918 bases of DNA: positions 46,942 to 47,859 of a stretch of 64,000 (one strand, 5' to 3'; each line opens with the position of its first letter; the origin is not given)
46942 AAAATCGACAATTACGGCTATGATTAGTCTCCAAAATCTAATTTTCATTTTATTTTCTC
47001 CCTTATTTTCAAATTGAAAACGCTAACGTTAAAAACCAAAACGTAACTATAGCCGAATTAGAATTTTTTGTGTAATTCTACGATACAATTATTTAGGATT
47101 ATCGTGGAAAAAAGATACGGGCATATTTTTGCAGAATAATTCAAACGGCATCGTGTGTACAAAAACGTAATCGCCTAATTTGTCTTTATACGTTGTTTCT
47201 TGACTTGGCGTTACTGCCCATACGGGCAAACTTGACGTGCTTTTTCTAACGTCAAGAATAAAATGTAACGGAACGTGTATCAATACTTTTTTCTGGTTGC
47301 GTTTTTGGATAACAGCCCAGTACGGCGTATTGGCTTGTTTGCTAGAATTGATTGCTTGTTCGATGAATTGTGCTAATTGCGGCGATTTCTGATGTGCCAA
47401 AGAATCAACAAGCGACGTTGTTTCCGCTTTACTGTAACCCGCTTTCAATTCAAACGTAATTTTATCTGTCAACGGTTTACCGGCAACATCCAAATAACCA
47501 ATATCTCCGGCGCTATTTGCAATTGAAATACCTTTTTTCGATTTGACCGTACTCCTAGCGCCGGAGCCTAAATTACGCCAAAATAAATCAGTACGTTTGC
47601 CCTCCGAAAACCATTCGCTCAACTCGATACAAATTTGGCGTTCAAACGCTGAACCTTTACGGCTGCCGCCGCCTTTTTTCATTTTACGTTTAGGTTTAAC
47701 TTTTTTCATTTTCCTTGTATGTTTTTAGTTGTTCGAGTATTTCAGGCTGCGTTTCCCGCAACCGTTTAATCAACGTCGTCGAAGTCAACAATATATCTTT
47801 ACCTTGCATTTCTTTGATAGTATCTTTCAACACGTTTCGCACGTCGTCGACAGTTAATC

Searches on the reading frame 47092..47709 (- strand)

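Call 66: search_protein_families(library=pfam, proteins=[window:47092-47709:-], max_evalue=0.001)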
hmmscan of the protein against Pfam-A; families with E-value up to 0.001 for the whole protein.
window:47092-47709:- (206 aa): 1 family
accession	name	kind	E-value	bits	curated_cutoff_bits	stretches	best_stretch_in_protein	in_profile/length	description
PF24608.2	PDDEXK_15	-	1.4e-10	41.8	27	1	17-166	4-132/164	Phage putative PDDEXK endonuclease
